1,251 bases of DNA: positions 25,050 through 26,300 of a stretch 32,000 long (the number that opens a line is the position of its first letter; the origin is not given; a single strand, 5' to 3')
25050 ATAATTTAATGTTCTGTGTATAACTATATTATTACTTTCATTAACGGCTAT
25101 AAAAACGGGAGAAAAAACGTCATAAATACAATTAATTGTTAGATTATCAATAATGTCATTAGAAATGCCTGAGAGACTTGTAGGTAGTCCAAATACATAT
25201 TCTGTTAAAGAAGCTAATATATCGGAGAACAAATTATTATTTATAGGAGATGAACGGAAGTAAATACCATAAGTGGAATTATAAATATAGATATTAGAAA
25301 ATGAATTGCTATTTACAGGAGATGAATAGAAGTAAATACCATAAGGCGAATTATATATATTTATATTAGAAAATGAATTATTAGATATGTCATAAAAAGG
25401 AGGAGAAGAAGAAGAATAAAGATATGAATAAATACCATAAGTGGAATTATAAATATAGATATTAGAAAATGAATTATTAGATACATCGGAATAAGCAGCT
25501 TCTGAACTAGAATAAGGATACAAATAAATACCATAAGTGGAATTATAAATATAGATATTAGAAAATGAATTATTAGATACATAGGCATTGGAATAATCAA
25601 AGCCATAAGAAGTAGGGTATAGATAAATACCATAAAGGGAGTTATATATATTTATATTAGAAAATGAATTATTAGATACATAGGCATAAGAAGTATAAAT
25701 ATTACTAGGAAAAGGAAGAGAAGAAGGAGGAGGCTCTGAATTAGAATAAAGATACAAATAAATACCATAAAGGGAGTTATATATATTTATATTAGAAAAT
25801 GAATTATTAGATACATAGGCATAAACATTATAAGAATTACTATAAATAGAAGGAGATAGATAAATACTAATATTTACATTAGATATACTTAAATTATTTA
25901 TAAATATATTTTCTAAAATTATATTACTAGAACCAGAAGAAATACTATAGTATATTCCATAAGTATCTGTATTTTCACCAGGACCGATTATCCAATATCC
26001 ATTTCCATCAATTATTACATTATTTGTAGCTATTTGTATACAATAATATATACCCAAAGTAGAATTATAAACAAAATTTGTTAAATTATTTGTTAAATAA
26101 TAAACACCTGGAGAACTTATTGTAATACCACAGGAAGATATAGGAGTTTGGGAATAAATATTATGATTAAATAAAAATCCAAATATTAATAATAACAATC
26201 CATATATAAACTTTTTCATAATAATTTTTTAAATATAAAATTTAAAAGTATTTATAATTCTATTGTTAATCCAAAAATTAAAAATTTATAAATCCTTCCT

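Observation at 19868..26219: Locus of two adjacent giant surface proteins (double lectin + beta-helix), related to a third gene at 6061-9435: candidate adhesion or host-interaction system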

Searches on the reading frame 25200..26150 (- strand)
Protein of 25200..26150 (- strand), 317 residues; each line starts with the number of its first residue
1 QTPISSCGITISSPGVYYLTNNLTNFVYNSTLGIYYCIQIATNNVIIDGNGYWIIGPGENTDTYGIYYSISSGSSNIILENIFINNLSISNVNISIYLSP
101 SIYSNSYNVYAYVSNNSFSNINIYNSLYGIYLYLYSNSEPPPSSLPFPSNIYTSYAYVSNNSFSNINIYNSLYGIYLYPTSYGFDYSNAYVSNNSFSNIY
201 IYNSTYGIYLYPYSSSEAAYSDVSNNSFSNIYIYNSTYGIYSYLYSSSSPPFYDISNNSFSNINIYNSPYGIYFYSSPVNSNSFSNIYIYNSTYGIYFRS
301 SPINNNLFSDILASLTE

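Call 101: search_dna_similar(query=window:25200-26150:-, collection=phages, mode=protein, max_evalue=0.001, max_rows=10)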
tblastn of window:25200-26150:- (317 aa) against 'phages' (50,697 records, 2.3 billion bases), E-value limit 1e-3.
No match.
